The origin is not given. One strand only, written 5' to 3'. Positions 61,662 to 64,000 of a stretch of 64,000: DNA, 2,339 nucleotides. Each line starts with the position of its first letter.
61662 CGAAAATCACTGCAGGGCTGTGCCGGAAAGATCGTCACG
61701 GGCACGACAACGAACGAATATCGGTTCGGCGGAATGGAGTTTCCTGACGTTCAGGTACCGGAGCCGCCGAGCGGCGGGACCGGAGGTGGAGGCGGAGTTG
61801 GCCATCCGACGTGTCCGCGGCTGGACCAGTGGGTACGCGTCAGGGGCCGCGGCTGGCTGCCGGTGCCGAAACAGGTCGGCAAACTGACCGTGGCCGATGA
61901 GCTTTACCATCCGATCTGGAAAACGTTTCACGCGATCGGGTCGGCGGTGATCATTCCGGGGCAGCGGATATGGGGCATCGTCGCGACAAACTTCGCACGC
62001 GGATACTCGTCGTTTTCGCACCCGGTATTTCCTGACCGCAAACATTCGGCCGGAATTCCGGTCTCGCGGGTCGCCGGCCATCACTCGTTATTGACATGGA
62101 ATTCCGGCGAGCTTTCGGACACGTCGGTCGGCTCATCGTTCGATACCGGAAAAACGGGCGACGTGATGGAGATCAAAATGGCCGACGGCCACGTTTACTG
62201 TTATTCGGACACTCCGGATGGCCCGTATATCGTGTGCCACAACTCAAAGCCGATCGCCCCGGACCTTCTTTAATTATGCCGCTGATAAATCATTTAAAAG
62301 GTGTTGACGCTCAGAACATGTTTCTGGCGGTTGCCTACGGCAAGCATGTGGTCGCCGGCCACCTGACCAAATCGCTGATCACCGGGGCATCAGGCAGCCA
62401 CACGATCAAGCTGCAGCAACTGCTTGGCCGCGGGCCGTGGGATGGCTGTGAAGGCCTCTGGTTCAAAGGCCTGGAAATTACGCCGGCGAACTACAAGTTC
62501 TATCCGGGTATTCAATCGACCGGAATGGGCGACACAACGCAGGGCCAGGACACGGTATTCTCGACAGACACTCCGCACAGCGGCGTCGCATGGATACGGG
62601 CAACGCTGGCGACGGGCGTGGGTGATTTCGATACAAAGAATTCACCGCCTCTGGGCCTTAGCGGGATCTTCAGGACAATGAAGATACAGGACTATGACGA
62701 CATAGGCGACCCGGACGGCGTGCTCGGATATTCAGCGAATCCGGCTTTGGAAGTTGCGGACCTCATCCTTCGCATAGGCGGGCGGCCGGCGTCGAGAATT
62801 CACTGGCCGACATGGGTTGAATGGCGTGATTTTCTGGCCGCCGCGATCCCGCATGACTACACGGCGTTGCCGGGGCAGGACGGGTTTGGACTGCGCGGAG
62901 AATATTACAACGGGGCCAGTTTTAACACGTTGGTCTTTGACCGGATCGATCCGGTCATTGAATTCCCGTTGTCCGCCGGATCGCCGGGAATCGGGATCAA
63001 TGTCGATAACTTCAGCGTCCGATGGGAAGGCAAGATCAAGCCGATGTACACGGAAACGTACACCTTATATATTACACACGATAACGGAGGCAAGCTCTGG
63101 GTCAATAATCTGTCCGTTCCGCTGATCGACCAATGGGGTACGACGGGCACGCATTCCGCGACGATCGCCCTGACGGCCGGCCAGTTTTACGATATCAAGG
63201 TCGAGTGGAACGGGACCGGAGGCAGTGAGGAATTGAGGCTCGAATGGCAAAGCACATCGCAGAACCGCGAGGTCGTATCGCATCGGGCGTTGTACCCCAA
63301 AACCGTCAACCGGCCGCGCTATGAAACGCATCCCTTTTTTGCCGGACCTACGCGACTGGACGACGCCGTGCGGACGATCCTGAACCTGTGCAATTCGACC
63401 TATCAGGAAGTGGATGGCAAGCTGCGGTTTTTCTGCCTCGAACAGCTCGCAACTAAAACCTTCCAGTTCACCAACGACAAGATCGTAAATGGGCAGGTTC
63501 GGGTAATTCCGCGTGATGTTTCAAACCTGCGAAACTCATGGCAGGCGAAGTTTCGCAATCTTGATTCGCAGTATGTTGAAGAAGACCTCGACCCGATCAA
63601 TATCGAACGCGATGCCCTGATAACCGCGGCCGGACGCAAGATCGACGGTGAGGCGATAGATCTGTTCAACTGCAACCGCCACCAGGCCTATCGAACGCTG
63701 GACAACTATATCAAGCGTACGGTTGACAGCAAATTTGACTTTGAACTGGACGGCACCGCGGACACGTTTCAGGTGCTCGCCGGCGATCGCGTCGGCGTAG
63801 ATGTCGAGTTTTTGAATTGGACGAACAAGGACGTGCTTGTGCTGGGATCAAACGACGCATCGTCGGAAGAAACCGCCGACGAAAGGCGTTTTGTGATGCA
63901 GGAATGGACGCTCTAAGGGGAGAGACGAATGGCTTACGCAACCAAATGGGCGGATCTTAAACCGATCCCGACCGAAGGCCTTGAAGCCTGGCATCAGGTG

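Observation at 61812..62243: Second Hint (intein/BIL-like) domain forming the extreme C-terminus of a gpL-like tail-tip protein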

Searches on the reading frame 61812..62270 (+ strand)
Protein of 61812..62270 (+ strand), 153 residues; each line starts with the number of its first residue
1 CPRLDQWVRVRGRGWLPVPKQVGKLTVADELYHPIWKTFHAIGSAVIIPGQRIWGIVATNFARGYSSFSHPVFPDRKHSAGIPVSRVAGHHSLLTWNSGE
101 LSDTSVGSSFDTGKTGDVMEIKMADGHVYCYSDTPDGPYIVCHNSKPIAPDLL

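Call 5: search_protein_families(library=pfam, proteins=[window:61812-62270:+], max_evalue=10)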
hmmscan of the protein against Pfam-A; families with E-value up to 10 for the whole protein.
window:61812-62270:+ (153 aa): 0 families

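Call 6: search_protein_families(library=phrogs, proteins=[window:61812-62270:+], max_evalue=1)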
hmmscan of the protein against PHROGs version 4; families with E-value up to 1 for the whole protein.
window:61812-62270:+ (153 aa): 2 families
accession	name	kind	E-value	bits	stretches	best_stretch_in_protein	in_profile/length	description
phrog_185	-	tail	0.042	14.9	1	93-143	10-57/119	tail tube protein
phrog_3994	-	unknown function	0.35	12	1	94-144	85-136/142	-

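Call 17: search_solved_structures(query=A2, max_evalue=10, show_alignments=3)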
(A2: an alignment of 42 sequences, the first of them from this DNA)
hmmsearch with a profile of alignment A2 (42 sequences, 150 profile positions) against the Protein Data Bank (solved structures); distinct sequences matched with E-value up to 10: 11.
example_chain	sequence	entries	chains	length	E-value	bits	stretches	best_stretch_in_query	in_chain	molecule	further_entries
8pju_A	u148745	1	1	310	0.00018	24.5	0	105-145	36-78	SAKe6DEtal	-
8pjx_A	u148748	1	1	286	0.007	19.3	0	90-133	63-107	SAKe6FR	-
4e2u_A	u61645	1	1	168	0.019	17.9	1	45-123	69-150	Pho radA intein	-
8pjz_A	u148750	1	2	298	0.022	17.7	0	106-133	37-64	SAKe6EEtal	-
2jmz_A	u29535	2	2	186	0.08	15.9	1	52-135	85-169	Hypothetical protein MJ0781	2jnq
6w1x_I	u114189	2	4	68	0.25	14.3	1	83-141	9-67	anti-CRISPR AcrIF9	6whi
6vqv_A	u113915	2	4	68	0.35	13.8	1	83-141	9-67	AcrF9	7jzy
7chr_A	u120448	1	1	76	0.36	13.7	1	83-141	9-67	anti-CRISPR AcrIF9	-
7c78_A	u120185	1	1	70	0.37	13.7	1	83-141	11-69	AcrIF9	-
2lqm_A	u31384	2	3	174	0.86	12.5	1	45-110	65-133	Pho radA intein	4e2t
6ke6_5B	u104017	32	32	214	7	9.6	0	102-135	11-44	Bud site selection protein 21 | Bud21 | U3 small nucleolar RNA-associated protein 16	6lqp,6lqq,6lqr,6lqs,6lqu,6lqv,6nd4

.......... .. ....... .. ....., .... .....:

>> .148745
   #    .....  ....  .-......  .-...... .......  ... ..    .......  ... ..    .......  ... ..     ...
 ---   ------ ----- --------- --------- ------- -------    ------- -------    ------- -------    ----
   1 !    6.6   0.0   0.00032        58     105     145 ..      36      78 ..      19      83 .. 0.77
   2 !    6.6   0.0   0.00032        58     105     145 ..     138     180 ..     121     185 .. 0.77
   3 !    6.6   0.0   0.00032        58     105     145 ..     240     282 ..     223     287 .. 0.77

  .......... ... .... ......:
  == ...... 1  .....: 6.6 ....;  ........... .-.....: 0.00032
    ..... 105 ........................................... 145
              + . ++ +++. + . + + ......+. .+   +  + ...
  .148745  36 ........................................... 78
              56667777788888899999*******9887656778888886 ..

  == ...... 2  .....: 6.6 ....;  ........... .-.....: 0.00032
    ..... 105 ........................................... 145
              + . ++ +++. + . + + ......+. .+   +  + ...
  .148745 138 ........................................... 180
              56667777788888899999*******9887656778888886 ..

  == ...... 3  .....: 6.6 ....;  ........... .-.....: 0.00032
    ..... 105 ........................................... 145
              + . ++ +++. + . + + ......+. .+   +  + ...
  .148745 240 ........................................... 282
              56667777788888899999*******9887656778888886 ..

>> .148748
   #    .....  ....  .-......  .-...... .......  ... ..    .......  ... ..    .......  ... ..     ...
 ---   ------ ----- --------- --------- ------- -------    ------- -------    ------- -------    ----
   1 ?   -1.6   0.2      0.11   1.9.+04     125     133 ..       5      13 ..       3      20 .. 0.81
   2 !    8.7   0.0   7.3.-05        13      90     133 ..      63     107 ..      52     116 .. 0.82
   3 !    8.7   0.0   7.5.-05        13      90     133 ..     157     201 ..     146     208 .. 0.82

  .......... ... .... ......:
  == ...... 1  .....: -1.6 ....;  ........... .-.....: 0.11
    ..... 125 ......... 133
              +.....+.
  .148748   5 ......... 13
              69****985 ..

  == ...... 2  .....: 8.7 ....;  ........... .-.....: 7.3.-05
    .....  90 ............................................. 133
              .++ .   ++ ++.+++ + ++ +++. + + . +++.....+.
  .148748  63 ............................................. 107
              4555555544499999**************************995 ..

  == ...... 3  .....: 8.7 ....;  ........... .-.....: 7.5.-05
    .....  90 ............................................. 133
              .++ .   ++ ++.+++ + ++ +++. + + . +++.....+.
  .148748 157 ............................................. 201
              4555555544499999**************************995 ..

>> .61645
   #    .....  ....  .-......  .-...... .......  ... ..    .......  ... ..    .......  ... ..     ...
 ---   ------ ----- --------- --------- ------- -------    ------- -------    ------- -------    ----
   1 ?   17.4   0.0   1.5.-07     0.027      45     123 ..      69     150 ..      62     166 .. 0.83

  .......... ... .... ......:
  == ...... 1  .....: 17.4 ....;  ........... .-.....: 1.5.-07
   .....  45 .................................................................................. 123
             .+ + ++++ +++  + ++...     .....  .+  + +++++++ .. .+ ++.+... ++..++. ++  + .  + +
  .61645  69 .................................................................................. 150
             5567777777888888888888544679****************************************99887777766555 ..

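Call 25: find_homologous_proteins(query=A2, max_evalue=0.001)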
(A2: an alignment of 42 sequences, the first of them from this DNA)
Query A2 (42 sequences) (153 aa, profile of the alignment): 1 proteins with E <= 0.001 among 973 candidates.
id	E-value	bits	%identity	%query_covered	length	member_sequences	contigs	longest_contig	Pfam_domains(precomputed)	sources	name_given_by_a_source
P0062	2.0e-49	185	42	96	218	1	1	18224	-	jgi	jgi:hypothetical protein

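Call 57: predict_structure(alignment_id=A2)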
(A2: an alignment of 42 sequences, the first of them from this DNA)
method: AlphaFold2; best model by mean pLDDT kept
length: 153 residues; sequences in the alignment: 42
mean_pLDDT: 94.9   pTM: 0.89
mean pLDDT of the five models: 94.9, 94.6, 94.3, 94.1, 93.8
residues with pLDDT >= 90: 141; 70-90: 3; 50-70: 7; < 50: 2
segments of 3 or more residues with pLDDT < 50: none
pLDDT, mean of each block of 10 residues (from residue 1): 98 98 98 98 97 98 98 95 96 98 98 98 95 98 73 48
secondary structure, 60 per line:
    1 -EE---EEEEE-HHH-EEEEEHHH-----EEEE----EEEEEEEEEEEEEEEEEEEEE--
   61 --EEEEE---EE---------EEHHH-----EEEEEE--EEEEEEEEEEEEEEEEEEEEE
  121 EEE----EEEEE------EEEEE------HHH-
elements in order: E7-11 E17-21 E30-33 E38-58 E63-67 E92-97 E100-123 E128-132 E139-143

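Call 60: fold_search(model_id=the predicted structure, library=pdb)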
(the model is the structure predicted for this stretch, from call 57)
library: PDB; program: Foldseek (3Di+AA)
matches with E <= 10: 288; with E <= 0.001: 50
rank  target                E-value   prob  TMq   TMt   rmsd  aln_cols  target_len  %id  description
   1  6y75_B                1.7e-06  1.00  0.64  0.65   4.9       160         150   12  BIL2 domain from T.thermophila BUBL1 locus (C1A-N143A) (released 2021-02-03)
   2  6y75_A                2.4e-06  1.00  0.64  0.64   4.8       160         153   13  BIL2 domain from T.thermophila BUBL1 locus (C1A-N143A) (released 2021-02-03)
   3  6qaz                  3.3e-06  1.00  0.70  0.82   2.8       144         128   13  Crystal structure of gp41-1 intein (released 2019-11-13)
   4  2lqm_MODEL_1_A        3.3e-06  1.00  0.67  0.60   5.0       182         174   14  Solution Structures of RadA intein from Pyrococcus horikoshii (released 2012-05-16)
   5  6riy_A                9.9e-06  1.00  0.70  0.81   3.2       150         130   12  Crystal structure of MchDnaB-1 intein (N145AA) (released 2020-05-13)
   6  6tmm_AAA              1.1e-05  1.00  0.64  0.63   4.9       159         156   12  BIL2 domain from T.thermophila BUBL1 locus (C1A-N143A) (released 2020-12-16)
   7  6tmm_BBB              1.2e-05  1.00  0.64  0.64   4.7       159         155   13  BIL2 domain from T.thermophila BUBL1 locus (C1A-N143A) (released 2020-12-16)
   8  6bs8_B                1.5e-05  1.00  0.68  0.80   3.8       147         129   12  The class 3 DnaB intein from Mycobacterium smegmatis (released 2018-11-21)
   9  6rix_B                1.5e-05  1.00  0.67  0.78   3.1       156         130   12  Crystal structure of MchDnaB-1 intein (released 2020-05-13)
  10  6riy_B                1.7e-05  1.00  0.70  0.81   3.4       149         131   12  Crystal structure of MchDnaB-1 intein (N145AA) (released 2020-05-13)
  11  6rix_A                1.7e-05  1.00  0.69  0.79   4.0       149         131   13  Crystal structure of MchDnaB-1 intein (released 2020-05-13)
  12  7oec                  2.4e-05  1.00  0.73  0.67   4.0       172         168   10  Crystal structure of an intein from a hyperthermophile (released 2021-05-26)
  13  2lwy_MODEL_1_A        2.6e-05  1.00  0.67  0.73   3.7       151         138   11  Solution Structure of Bacterial Intein-Like domain from Clostridium thermocellum (released 2013-05-08)
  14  8ubs_A                4.0e-05  1.00  0.73  0.74   3.2       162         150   11  Crystal structure of NrdJ-1 split intein fusion (released 2024-10-09)
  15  6vgv                  4.4e-05  1.00  0.70  0.73   3.5       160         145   15  Crystal structure of VidaL intein (released 2020-05-27)
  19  6tyy                  8.2e-05  1.00  0.70  0.73   3.6       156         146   12  Hedgehog autoprocessing mutant D46H (released 2019-11-20)
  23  1at0                  1.4e-04  1.00  0.69  0.72   3.7       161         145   12  17-kDA fragment of hedgehog C-terminal autoprocessing domain (released 1997-11-12)
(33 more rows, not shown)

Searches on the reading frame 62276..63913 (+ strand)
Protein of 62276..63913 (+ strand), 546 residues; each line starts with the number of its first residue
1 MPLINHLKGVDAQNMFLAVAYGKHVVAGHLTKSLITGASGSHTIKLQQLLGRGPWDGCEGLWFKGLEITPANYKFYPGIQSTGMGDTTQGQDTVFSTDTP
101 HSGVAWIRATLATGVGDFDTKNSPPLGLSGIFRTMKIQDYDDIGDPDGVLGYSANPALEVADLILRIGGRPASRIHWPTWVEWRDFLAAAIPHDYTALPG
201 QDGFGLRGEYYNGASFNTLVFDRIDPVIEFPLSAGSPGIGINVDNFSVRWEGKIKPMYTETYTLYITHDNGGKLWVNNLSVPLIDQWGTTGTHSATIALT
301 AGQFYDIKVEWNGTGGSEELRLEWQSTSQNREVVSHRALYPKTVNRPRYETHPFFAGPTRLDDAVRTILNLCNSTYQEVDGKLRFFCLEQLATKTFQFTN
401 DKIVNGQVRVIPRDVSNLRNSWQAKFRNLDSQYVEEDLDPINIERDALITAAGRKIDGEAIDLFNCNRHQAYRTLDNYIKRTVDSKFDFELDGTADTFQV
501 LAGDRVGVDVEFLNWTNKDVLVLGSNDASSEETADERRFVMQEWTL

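Call 5: search_protein_families(library=pfam, proteins=[window:62276-63913:+], max_evalue=10)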
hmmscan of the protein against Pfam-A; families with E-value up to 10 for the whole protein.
window:62276-63913:+ (546 aa): 2 families
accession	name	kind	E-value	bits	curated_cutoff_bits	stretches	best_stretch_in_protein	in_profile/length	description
PF07691.17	PA14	-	1.2e-21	77.5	24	1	205-333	4-142/147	PA14 domain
PF10528.15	GLEYA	-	0.00011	22.9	26.2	1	246-323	1-88/91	GLEYA domain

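Call 6: search_protein_families(library=phrogs, proteins=[window:62276-63913:+], max_evalue=1)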
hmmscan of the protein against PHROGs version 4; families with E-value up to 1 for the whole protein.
window:62276-63913:+ (546 aa): 1 family
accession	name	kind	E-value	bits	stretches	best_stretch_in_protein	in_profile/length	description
phrog_25032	-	unknown function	0.027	12.7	1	362-430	268-336/1978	-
